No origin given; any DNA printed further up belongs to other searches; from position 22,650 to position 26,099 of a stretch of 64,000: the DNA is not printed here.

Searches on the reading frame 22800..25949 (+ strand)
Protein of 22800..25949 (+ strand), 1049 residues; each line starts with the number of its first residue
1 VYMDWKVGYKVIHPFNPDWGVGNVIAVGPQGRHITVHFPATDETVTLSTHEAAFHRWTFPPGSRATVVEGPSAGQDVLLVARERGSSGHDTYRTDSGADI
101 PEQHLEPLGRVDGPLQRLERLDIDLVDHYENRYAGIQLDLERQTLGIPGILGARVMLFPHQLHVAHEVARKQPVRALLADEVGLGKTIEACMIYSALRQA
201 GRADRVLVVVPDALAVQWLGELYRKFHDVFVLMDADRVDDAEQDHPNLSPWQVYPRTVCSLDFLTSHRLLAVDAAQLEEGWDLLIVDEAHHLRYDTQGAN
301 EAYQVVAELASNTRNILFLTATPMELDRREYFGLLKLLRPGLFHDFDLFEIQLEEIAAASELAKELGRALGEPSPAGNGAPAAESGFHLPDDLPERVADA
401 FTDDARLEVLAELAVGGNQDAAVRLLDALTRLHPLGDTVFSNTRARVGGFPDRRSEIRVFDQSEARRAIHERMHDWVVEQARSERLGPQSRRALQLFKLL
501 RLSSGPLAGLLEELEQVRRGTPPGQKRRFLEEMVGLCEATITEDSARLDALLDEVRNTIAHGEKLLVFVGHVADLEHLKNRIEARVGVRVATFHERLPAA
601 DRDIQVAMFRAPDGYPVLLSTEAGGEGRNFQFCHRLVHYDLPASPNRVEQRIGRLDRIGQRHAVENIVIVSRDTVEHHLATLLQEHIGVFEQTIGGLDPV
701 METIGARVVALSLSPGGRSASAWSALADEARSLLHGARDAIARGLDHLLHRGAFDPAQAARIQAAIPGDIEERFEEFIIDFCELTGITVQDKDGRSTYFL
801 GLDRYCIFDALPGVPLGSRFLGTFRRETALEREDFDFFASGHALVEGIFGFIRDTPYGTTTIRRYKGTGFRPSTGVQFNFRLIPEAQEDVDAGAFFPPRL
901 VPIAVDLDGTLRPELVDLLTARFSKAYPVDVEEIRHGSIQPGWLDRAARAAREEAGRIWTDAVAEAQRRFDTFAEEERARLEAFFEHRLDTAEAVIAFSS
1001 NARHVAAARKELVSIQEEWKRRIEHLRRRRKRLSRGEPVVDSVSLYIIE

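Call 6: search_protein_families(library=pfam, proteins=[window:22800-25949:+], max_evalue=0.0001)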
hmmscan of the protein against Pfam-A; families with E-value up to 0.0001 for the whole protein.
window:22800-25949:+ (1049 aa): 5 families
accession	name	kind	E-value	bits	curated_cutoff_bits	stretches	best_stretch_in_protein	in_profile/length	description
PF12137.13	RapA_C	-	3.6e-25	89.2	26.8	1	668-986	6-321/360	RNA polymerase recycling family C-terminal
PF00176.29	SNF2-rel_dom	-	3.7e-22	79.2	24.9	1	171-366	15-209/290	SNF2-related domain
PF00271.37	Helicase_C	-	1.4e-17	64.4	23.5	1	549-659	4-110/110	Helicase conserved C-terminal domain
PF04851.21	ResIII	-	1.1e-12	48.7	22.5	1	156-324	3-163/164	Type III restriction enzyme, res subunit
PF00270.35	DEAD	-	1.2e-07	32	26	1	159-324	2-161/167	DEAD/DEAH box helicase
